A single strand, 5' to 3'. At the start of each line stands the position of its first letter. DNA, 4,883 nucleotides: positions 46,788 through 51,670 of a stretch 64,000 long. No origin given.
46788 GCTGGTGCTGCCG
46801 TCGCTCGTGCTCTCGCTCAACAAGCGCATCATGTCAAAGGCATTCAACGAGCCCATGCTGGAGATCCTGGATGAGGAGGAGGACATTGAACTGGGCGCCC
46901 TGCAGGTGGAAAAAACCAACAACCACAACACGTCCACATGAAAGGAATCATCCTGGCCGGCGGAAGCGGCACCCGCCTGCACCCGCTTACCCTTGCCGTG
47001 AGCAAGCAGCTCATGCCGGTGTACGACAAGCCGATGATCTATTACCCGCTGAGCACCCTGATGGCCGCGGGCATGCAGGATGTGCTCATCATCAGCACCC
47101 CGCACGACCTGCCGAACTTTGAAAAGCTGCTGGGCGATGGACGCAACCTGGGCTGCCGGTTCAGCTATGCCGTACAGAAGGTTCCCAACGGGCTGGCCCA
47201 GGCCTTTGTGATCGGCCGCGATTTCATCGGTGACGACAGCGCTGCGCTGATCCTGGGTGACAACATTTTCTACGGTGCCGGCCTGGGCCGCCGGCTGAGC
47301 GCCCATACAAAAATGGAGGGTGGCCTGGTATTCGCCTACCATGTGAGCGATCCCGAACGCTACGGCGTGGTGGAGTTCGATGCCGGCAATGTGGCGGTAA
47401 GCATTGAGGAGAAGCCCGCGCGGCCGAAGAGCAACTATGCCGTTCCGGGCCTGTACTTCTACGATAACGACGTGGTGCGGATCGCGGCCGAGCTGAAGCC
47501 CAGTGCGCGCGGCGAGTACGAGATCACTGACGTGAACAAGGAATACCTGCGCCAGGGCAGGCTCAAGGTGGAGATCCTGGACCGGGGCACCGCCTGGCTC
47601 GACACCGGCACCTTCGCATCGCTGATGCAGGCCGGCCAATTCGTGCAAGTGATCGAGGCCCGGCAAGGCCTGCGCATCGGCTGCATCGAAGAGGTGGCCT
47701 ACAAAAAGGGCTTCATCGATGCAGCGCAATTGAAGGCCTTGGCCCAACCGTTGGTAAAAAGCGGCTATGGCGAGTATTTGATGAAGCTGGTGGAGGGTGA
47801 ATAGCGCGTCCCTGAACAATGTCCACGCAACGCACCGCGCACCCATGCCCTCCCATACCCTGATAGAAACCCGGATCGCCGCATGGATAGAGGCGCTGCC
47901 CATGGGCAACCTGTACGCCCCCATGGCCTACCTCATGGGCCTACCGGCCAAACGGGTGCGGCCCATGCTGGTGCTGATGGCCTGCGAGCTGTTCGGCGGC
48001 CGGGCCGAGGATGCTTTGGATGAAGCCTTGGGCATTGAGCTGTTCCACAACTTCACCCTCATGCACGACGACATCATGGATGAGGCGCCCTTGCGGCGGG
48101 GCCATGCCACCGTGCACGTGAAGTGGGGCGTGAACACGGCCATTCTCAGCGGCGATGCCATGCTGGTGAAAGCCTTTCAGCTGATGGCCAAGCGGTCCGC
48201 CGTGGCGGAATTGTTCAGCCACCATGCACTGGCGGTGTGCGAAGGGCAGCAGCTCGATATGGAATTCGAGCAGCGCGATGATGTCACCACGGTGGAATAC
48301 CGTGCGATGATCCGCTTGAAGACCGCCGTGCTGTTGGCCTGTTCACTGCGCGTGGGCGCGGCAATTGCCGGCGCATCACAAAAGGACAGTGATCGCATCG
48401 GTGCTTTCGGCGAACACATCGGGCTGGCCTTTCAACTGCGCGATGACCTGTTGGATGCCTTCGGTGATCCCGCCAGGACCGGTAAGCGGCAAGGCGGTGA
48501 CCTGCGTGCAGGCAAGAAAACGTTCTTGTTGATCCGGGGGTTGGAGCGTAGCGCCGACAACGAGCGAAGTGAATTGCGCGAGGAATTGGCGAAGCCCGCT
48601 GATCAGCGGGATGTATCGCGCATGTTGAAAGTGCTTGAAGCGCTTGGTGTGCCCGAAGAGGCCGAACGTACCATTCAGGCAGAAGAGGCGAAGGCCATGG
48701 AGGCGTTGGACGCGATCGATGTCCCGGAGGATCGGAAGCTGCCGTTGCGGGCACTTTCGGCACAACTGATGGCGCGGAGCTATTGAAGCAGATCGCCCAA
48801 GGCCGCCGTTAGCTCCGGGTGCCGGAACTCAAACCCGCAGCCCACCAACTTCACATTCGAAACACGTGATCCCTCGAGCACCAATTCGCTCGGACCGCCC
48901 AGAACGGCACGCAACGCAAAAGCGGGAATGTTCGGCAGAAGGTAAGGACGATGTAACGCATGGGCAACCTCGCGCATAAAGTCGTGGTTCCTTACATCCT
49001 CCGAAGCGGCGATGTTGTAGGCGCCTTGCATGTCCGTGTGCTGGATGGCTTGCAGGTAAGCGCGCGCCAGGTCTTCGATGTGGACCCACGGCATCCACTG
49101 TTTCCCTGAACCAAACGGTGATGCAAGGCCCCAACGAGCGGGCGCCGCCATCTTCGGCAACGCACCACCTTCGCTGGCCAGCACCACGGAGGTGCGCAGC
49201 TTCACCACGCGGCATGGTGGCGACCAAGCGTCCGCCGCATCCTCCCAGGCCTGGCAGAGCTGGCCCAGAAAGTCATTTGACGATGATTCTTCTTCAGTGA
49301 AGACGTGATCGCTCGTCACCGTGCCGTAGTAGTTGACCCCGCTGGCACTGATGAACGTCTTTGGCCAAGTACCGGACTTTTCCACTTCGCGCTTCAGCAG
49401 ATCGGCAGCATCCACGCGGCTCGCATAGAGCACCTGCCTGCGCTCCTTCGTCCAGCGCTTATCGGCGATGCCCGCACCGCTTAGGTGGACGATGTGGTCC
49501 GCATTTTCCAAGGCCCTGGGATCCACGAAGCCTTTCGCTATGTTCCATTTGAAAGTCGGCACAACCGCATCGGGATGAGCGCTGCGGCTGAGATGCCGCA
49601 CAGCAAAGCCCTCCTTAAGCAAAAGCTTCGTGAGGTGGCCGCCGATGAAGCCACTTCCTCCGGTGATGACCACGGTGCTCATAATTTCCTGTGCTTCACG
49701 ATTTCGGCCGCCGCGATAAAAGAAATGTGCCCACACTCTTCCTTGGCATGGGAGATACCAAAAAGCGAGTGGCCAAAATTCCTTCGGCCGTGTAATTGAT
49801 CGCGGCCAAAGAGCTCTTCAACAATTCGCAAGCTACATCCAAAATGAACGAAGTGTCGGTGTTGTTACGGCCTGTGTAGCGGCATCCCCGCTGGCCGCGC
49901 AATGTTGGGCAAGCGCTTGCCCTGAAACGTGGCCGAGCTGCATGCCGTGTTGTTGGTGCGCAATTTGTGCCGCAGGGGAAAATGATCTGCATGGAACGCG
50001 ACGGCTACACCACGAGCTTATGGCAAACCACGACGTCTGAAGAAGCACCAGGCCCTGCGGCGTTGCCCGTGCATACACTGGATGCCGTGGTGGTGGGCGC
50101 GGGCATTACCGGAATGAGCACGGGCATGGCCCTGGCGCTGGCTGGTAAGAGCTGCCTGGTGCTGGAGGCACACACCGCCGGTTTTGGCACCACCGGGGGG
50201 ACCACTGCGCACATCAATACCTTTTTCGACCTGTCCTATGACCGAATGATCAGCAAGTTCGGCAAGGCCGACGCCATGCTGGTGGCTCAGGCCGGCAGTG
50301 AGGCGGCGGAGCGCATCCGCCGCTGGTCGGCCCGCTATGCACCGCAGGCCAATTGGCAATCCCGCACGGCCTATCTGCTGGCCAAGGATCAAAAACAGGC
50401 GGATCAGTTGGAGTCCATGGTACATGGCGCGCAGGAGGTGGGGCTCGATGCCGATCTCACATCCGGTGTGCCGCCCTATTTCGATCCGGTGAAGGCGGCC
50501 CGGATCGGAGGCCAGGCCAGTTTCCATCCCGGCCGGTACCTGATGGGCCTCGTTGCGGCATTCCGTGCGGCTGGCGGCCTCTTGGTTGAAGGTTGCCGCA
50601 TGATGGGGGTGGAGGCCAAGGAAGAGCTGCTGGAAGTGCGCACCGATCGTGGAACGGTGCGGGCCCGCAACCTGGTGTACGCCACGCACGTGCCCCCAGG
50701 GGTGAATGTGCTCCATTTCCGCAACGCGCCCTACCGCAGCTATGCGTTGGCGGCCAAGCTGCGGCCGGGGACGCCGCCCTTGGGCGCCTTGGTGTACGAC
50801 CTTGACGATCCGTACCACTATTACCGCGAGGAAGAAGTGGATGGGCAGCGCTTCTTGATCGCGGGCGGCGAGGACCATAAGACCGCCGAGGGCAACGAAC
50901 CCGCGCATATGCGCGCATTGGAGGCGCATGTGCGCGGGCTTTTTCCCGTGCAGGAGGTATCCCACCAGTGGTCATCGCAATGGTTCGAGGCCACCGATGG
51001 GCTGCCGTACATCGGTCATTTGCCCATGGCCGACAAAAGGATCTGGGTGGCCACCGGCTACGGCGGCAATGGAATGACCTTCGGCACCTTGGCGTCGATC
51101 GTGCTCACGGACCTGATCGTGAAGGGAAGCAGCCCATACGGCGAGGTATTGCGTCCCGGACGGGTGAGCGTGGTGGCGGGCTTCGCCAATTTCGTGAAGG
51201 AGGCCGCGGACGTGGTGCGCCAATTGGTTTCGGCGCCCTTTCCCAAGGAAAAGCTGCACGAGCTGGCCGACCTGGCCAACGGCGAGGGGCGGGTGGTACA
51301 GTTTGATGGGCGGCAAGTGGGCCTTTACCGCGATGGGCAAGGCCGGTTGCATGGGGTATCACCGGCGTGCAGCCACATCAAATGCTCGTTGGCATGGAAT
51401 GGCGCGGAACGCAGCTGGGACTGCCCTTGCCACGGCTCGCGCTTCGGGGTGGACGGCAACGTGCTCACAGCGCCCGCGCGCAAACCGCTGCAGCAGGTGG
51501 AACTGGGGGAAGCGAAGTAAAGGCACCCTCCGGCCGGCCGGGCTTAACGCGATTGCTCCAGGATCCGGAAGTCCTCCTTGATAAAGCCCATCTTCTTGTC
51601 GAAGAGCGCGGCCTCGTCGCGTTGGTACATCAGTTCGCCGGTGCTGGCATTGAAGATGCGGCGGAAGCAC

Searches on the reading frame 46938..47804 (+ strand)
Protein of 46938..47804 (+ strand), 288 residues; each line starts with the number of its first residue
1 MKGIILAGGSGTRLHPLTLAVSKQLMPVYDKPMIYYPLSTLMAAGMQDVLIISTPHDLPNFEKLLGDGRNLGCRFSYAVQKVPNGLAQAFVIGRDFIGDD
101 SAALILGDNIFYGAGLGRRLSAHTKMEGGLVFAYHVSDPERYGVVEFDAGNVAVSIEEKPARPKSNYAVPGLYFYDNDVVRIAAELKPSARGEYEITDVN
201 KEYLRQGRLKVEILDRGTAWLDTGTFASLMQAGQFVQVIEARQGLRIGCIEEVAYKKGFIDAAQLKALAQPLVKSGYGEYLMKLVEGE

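Call 33: search_protein_families(library=pfam, proteins=[window:46938-47804:+], max_evalue=0.00001)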
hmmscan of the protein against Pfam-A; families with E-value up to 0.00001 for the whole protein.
window:46938-47804:+ (288 aa): 2 families
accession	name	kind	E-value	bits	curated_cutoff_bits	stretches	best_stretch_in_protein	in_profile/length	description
PF00483.29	NTP_transferase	-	2.9e-71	240.4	21.2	1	2-236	1-242/245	Nucleotidyl transferase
PF12804.13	NTP_transf_3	-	5.6e-09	36.8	27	1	3-134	1-121/160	MobA-like NTP transferase domain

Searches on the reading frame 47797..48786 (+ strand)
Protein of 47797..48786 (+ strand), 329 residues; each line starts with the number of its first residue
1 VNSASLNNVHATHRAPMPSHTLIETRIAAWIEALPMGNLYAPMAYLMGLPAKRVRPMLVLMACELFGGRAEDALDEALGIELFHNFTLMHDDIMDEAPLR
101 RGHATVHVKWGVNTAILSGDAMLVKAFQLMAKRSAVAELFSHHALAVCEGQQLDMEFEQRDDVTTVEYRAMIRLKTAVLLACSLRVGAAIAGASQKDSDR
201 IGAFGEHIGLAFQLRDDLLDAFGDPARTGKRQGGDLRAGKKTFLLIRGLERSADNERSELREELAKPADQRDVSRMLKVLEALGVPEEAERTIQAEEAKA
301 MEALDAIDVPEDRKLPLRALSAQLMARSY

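Call 33: search_protein_families(library=pfam, proteins=[window:47797-48786:+], max_evalue=0.00001)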
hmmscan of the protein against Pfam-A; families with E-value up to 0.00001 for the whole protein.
window:47797-48786:+ (329 aa): 1 family
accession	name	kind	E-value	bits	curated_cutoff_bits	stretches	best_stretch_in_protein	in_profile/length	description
PF00348.22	polyprenyl_synt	-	4e-72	242.9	27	1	39-277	4-248/251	Polyprenyl synthetase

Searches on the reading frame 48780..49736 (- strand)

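Call 33: search_protein_families(library=pfam, proteins=[window:48780-49736:-], max_evalue=0.00001)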
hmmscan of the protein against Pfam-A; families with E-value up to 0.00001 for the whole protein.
window:48780-49736:- (318 aa): 3 families
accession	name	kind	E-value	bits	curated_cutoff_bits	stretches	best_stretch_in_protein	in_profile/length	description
PF01370.27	Epimerase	-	3.4e-21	76.2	20.9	1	22-243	1-240/240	NAD dependent epimerase/dehydratase family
PF08338.16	DUF1731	-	2e-14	53.4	27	1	270-316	1-47/47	Domain of unknown function (DUF1731)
PF16363.11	GDP_Man_Dehyd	-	2.3e-08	34.3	27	0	24-53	2-31/332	GDP-mannose 4,6 dehydratase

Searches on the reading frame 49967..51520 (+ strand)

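Call 33: search_protein_families(library=pfam, proteins=[window:49967-51520:+], max_evalue=0.00001)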
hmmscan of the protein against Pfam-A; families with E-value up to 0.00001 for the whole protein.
window:49967-51520:+ (517 aa): 2 families
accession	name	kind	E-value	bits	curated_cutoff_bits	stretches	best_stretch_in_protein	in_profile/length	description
PF01266.30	DAO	-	7.7e-45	154.4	27.9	1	39-383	1-353/353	FAD dependent oxidoreductase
PF00355.32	Rieske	-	1.1e-12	48.1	20.3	1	433-511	8-87/88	Rieske [2Fe-2S] domain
